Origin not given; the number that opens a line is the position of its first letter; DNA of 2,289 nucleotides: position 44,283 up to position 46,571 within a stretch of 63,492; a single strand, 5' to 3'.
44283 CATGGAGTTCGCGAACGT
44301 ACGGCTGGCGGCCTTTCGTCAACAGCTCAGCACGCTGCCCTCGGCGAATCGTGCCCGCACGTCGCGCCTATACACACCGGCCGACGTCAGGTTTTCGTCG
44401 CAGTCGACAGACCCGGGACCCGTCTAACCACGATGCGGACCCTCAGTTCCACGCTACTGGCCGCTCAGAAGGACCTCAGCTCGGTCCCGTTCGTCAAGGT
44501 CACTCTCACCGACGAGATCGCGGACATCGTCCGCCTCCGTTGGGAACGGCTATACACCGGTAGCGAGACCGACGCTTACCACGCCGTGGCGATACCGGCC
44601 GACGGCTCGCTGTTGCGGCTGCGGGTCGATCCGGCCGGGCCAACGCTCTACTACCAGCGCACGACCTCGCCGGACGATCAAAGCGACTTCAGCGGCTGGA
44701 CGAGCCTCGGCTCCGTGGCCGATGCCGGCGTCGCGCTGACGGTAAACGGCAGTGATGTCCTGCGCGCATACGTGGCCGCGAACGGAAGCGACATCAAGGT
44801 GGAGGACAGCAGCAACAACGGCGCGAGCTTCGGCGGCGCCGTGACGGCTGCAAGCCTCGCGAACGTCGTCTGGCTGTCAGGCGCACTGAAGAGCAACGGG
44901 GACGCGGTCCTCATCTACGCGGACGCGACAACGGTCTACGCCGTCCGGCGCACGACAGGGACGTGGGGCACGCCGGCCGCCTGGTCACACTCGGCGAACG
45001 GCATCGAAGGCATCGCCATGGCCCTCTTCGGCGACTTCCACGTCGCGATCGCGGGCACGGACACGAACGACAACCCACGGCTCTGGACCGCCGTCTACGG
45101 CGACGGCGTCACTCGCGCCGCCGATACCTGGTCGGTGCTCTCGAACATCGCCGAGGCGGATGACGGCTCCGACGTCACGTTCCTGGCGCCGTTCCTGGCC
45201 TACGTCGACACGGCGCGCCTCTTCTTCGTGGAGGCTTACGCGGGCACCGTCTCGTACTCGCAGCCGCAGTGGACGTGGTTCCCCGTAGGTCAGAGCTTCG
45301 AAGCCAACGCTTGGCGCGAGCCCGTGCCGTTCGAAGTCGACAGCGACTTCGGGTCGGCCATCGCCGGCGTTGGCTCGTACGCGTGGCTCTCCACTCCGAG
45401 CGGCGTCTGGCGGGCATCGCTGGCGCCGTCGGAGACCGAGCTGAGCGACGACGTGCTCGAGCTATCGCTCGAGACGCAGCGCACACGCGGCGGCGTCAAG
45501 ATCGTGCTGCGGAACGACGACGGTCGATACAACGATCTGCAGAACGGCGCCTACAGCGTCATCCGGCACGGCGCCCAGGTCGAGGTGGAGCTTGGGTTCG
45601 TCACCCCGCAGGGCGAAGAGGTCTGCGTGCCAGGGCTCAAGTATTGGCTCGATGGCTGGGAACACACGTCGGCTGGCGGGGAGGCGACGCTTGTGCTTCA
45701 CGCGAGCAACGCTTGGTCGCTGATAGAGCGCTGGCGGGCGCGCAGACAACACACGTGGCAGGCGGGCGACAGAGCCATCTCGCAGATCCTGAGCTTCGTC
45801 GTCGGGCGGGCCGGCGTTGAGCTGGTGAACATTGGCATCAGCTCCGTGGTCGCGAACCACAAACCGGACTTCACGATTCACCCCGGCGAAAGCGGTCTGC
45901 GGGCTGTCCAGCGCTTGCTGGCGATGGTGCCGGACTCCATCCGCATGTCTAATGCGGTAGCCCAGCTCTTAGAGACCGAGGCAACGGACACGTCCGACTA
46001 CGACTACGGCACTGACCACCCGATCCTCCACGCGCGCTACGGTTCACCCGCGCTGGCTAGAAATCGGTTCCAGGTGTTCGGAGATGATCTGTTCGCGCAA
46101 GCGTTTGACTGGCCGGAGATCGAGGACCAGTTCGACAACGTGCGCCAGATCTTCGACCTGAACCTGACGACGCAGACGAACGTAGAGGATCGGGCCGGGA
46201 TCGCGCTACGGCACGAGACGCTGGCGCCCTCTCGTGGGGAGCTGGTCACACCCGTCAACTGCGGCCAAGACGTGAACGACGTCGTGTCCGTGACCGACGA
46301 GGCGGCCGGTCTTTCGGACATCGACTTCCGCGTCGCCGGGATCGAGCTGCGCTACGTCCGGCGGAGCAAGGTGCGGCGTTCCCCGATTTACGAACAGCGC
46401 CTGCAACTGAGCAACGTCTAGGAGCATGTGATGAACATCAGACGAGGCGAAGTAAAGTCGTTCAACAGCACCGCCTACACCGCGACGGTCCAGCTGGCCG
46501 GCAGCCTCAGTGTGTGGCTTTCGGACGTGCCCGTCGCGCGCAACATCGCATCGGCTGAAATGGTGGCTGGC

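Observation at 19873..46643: Phage-particle gene set kept in canonical order but split into four blocks by 2.7-9.1 kb of cellular cargo (domesticated / GTA-like element candidate)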

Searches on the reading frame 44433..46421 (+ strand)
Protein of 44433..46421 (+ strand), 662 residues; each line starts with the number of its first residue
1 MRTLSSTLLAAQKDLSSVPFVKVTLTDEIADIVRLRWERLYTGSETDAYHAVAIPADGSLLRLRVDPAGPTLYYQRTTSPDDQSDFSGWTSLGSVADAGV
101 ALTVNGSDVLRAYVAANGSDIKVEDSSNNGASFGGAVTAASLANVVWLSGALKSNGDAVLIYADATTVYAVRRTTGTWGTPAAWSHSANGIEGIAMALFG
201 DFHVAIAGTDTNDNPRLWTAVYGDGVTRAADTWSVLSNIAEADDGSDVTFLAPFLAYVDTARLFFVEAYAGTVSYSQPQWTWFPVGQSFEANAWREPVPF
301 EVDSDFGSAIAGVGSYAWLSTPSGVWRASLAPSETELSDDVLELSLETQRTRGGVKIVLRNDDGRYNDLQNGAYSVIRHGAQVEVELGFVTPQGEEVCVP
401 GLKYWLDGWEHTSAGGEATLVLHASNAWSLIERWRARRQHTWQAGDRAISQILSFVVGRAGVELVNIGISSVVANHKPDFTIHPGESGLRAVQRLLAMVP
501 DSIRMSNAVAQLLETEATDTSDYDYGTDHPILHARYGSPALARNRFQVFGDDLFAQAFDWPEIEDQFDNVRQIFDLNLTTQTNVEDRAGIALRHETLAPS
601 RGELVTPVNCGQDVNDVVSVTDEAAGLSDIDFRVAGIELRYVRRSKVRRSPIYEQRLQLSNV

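Call 4: search_protein_families(library=pfam, proteins=[window:44433-46421:+], max_evalue=0.01)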
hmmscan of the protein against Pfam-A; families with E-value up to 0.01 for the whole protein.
window:44433-46421:+ (662 aa): 0 families

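Call 5: search_protein_families(library=phrogs, proteins=[window:44433-46421:+], max_evalue=0.01)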
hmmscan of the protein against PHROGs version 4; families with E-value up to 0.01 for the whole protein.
window:44433-46421:+ (662 aa): 2 families
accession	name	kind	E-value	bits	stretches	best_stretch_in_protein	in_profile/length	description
phrog_1887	-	tail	0.0023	18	1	335-507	321-491/670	tail protein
phrog_13879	-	unknown function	0.0089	15.3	0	356-431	226-299/571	-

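Call 50: find_homologous_proteins(query=window:44433-46421:+, max_evalue=1e-10)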
Query window:44433-46421:+ (662 aa): 848 proteins with E <= 1e-10 among 8000 candidates; the best 120 are listed.
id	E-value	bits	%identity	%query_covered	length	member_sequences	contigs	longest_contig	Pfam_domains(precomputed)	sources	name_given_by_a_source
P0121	0.0e+0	1429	95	100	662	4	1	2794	-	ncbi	-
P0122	0.0e+0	1304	87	100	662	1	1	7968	-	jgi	jgi:hypothetical protein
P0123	0.0e+0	1150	76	100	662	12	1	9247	-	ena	-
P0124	0.0e+0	1144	75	100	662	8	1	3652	-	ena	-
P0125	0.0e+0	1140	75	100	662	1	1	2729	-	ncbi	-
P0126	6.4e-287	971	65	100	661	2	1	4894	-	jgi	-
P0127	2.2e-279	946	64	100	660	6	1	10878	-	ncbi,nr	ncbi:MAG: hypothetical protein IIC90_10900 [Chloroflexi bacterium]|nr:hypothetical protein [Chlorofl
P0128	1.2e-267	908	61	100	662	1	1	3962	-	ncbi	-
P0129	4.3e-264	896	62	100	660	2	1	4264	-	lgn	-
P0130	1.5e-260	884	62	100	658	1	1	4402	-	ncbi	-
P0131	1.7e-252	858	58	100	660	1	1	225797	-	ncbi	-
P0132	5.1e-243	826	57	100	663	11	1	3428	-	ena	-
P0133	1.5e-239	815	56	100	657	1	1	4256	-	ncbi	-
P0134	2.2e-239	814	56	100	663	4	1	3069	-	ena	-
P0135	3.0e-238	811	56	100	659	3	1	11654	-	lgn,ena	-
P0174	3.3e-194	665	49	100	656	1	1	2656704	-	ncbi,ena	-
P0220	4.6e-187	641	47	100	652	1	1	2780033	-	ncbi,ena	-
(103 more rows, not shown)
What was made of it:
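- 44433..46421 (+): Tail hub: N-terminal beta-propeller plus Mu gp44/gp27-type hub domains. 848 homologs found (call 50).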

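Call 51: find_encoding_contigs(protein=P0131, flank=10000, max_places=1)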
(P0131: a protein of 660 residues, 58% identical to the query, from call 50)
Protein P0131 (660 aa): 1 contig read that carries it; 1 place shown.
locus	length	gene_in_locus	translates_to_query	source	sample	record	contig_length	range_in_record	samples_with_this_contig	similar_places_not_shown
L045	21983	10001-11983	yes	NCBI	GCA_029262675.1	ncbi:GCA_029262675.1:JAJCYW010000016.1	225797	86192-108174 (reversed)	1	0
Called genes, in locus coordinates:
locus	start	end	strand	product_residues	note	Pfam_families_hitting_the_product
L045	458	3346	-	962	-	PF13191:AAA_16, PF13401:AAA_22 (weak), PF00196:GerE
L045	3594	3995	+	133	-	-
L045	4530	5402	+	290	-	PF01734:Patatin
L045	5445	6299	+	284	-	PF00106:adh_short, PF01370:Epimerase (weak), PF08659:KR, PF13561:adh_short_C2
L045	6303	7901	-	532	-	PF14312:FG-GAP_2, PF21444:CofB_pilin_dom (faint), PF04774:HABP4_PAI-RBP1 (faint), PF14312:FG-GAP_2, PF00404:Dockerin_1 (weak)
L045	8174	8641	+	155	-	-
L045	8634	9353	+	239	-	PF24517:CBM96 (weak), PF06848:Disaggr_repeat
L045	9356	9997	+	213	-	-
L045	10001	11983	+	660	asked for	-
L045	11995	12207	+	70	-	-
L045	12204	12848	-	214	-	PF01569:PAP2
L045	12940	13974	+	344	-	PF05496:RuvB_N, PF01078:Mg_chelatase (faint), PF00004:AAA, PF07728:AAA_5, PF17864:AAA_lid_4, PF05491:WHD_RuvB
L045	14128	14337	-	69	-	PF02599:CsrA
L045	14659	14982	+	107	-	PF13412:HTH_24 (faint)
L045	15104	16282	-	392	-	PF02771:Acyl-CoA_dh_N, PF02770:Acyl-CoA_dh_M, PF00441:Acyl-CoA_dh_1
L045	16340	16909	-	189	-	PF01323:DSBA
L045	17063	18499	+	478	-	PF13540:RCC1_2, PF25390:WD40_RLD, PF00415:RCC1, PF13540:RCC1_2, PF25390:WD40_RLD, PF13540:RCC1_2, PF00415:RCC1, PF13540:RCC1_2, +5 more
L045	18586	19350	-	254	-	PF01738:DLH, PF12146:Hydrolase_4 (faint)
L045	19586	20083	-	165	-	-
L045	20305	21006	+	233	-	PF00753:Lactamase_B, PF23023:Anti-Pycsar_Apyc1 (faint), PF19583:ODP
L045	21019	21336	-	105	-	PF07978:NIPSNAP (weak)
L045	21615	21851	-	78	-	-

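Call 52: find_encoding_contigs(protein=P0174, flank=10000, max_places=1)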
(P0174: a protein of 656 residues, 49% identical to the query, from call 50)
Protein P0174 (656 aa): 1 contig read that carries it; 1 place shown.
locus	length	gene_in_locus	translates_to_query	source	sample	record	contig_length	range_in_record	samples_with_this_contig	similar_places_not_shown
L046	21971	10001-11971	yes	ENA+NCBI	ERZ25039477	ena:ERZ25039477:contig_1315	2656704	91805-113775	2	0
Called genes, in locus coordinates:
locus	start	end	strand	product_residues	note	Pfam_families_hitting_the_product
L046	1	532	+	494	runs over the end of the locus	-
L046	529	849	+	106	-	PF04545:Sigma70_r4 (weak), PF13384:HTH_23 (weak)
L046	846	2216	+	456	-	PF05133:SPP1_portal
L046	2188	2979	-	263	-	-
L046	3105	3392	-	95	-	-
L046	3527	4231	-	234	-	-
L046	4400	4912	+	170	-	-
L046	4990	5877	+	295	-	PF20911:GP7 (faint), PF17236:SU10_MCP (weak)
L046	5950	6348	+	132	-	-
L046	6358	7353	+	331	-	-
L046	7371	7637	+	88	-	-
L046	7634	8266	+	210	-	PF24175:SU10_adaptor (weak)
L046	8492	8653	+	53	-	-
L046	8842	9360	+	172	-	-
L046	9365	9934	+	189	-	-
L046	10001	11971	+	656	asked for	-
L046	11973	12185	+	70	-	-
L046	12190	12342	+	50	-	-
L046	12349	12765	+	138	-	-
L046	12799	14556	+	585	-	PF13517:FG-GAP_3 (faint), PF01839:FG-GAP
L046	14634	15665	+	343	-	PF05496:RuvB_N, PF00004:AAA, PF07728:AAA_5 (weak), PF17864:AAA_lid_4, PF05491:WHD_RuvB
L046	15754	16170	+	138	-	-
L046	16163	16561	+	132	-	PF01042:Ribonuc_L-PSP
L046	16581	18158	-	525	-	PF26549:Tricorn_N (faint), PF07676:PD40 (faint)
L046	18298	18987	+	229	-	PF13302:Acetyltransf_3 (weak), PF00583:Acetyltransf_1, PF13508:Acetyltransf_7, PF13673:Acetyltransf_10, PF08445:FR47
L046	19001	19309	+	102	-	-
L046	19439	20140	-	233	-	PF13189:Cytidylate_kin2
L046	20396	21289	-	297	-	-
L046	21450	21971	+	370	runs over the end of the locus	PF08240:ADH_N, PF16912:Glu_dehyd_C (weak), PF00107:ADH_zinc_N, PF13602:ADH_zinc_N_2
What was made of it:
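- A second clade (TerL 69-71% identical) also ends at ruvB (call 52).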

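Call 61: search_solved_structures(query=A2, max_evalue=1)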
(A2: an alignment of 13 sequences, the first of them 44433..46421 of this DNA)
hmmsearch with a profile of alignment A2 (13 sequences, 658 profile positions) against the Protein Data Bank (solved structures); distinct sequences matched with E-value up to 1: 1.
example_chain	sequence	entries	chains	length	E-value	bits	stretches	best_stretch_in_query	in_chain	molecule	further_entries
5mxn_1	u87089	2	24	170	0.37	11.9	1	241-299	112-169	Haemolysin co-regulated protein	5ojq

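Call 69: search_protein_families(library=phrogs, proteins=[L046:12349-12765:+, L046:12799-14556:+], max_evalue=0.01)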
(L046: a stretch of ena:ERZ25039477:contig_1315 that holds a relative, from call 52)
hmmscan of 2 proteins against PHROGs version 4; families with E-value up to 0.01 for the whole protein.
L046:12349-12765:+ (138 aa): 0 families

L046:12799-14556:+ (585 aa): 1 family
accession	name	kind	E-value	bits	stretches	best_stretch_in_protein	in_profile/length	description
phrog_19721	-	unknown function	2.2e-05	25.8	0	234-280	17-63/74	-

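Call 74: find_encoding_contigs(protein=P0220, flank=10000, max_places=1)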
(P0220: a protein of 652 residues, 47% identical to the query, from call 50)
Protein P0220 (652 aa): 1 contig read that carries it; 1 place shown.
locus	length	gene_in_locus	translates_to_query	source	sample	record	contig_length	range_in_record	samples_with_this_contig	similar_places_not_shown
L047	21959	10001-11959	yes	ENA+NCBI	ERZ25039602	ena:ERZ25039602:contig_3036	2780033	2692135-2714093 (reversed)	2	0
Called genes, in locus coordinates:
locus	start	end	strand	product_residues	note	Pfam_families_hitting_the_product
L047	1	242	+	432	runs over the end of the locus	PF00709:Adenylsucc_synt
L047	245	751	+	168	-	PF13664:DUF4149, PF05425:CopD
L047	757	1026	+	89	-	PF10262:Rdx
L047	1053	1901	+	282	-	PF00753:Lactamase_B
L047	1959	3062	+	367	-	PF01571:GCV_T, PF08669:GCV_T_C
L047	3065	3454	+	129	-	PF01597:GCV_H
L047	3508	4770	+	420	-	PF02347:GDC-P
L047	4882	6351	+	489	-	PF02347:GDC-P (weak), PF00266:Aminotran_5 (weak), PF21478:GcvP2_C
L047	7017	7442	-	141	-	-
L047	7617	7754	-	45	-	-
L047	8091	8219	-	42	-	-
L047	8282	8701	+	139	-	-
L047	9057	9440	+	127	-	PF01850:PIN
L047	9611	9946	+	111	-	-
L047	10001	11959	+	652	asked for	-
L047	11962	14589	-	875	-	PF07719:TPR_2 (faint), PF00515:TPR_1 (faint)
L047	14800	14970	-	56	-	-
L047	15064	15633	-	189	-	-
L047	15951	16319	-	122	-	PF01541:GIY-YIG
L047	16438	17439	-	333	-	-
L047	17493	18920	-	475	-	PF01425:Amidase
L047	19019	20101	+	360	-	PF12697:Abhydrolase_6 (weak), PF00561:Abhydrolase_1, PF12146:Hydrolase_4 (faint), PF00196:GerE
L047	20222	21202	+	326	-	PF00561:Abhydrolase_1, PF00196:GerE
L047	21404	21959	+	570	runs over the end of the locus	PF26549:Tricorn_N (faint), PF07676:PD40 (faint)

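Call 76: predict_structure(alignment_id=A3)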
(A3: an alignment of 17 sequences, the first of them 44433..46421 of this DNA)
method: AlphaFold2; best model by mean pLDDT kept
length: 662 residues; sequences in the alignment: 17
mean_pLDDT: 82.6   pTM: 0.80
mean pLDDT of the five models: 82.6, 81.0, 79.5, 79.2, 71.2
residues with pLDDT >= 90: 202; 70-90: 361; 50-70: 74; < 50: 25
segments of 3 or more residues with pLDDT < 50: 1-3, 509-520, 522-524, 562-566
pLDDT, mean of each block of 10 residues (from residue 1): 65 82 91 86 82 86 88 91 88 91 92 94 94 94 91 92 92 91 85 90 92 89 88 85 86 85 88 86 72 75 68 83 88 93 91 92 90 89 91 85 92 87 92 85 86 85 64 81 88 80 59 42 57 76 67 70 52 70 76 71 81 79 85 88 68 88 78
secondary structure, 60 per line:
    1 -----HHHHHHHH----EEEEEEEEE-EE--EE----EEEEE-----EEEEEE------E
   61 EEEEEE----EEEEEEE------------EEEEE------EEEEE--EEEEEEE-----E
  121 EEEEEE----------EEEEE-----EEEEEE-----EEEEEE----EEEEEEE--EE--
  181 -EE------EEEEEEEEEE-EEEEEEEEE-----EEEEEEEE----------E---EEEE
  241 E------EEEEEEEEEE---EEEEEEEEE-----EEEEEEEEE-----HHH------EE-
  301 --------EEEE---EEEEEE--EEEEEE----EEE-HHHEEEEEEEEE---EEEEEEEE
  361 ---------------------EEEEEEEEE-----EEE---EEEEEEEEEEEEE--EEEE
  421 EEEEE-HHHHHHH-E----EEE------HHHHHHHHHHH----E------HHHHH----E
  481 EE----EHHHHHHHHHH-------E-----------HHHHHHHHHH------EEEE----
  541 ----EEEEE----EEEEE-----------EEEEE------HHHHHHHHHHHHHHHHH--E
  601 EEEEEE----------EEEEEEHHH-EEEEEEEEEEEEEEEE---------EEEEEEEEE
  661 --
elements in order: H6-13 E18-26 E38-42 E48-53 E60-66 E71-77 E90-94 E101-105 E108-114 E120-126 E137-141 E147-152 E158-163 E168-174 E190-199 E201-209 E215-222 E237-241 E248-257 E261-269 E275-283 E309-312 E316-321 E324-329 E334-336 E341-349 E353-360 E382-390 E396-398 E402-414 E417-425 H427-433 E440-442 H449-459 H471-475 E480-482 H488-497 H517-526 E533-536 E545-549 E554-558 E570-574 H581-597 E600-606 E617-622 E627-642 E652-660
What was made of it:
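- Checked: 662-aa protein 44433-46421: AF2 pLDDT 82.6 (call 76).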

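Call 78: fold_search(model_id=the predicted structure, library=pdb)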
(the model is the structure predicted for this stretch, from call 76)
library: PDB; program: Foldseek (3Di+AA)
matches with E <= 10: 1069; with E <= 0.001: 414
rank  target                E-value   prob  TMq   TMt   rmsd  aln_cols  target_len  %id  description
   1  3cdd_B                1.1e-11  1.00  0.32  0.58   6.0       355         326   15  Crystal structure of prophage MuSo2, 43 kDa tail protein from Shewanella oneidensis (released 2008-03-11)
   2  3cdd_F                1.1e-11  1.00  0.32  0.58   6.1       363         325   14  Crystal structure of prophage MuSo2, 43 kDa tail protein from Shewanella oneidensis (released 2008-03-11)
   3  9gtr_q                4.5e-11  1.00  0.34  0.35   7.1       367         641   14  Cryo-EM structure of a contractile injection system in Streptomyces coelicolor, the baseplate complex in extended stat (released 2025-06-18)
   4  7aef_q                9.5e-11  1.00  0.36  0.40   5.2       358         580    9  Cryo-EM structure of an extracellular contractile injection system in marine bacterium Algoriphagus machipongonensis,  (released 2022-02-23)
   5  3d37_A                9.5e-11  1.00  0.32  0.60   7.4       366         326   12  The crystal structure of the tail protein from Neisseria meningitidis MC58 (released 2008-07-08)
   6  9h4p_BD               1.0e-10  1.00  0.33  0.24   6.5       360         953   14  Tail of full Haloferax tailed virus 1 (released 2025-08-27)
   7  9ki1_G                1.1e-10  1.00  0.35  0.59   5.4       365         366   14  Baseplate structure of Escherichia phage Mu (released 2025-02-12)
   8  3cdd_D                1.2e-10  1.00  0.33  0.61   6.2       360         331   15  Crystal structure of prophage MuSo2, 43 kDa tail protein from Shewanella oneidensis (released 2008-03-11)
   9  7b5h_AJ               1.4e-10  1.00  0.34  0.37   6.6       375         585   12  Cryo-EM structure of the contractile injection system base plate from Anabaena PCC7120 (released 2022-02-23)
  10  6j0m_A                1.7e-10  1.00  0.34  0.42   7.5       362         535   11  Cryo-EM Structure of an Extracellular Contractile Injection System, PVC baseplate in extended state (reconstructed wit (released 2019-04-10)
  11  1wru                  2.6e-10  1.00  0.33  0.63   6.4       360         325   13  Structure of central hub elucidated by X-ray analysis of gene product 44; baseplate component of bacteriophage Mu (released 2005-09-20)
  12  9qgm_8A               4.2e-10  1.00  0.35  0.43   6.7       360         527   11  Cryo-EM structure of the PlPVC1 central spike, 3-fold symmetrized (C3), in extended state (released 2025-10-29)
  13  3cdd_C                6.2e-10  1.00  0.33  0.61   5.9       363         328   16  Crystal structure of prophage MuSo2, 43 kDa tail protein from Shewanella oneidensis (released 2008-03-11)
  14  6rgg_B                7.6e-10  1.00  0.31  0.56  16.2       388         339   12  Photorhabdus laumondii lectin PLL2 in complex with O-methylated PGL-1-derived disaccharide (released 2020-07-01)
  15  8gra_G                9.2e-10  1.00  0.34  0.36   6.7       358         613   13  Structure of Type VI secretion system cargo delivery vehicle Hcp-VgrG-PAAR (released 2023-07-12)
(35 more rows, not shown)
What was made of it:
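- Tried and rejected: The fold search shows a gp27/Mu gp44-type hub instead (call 78).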
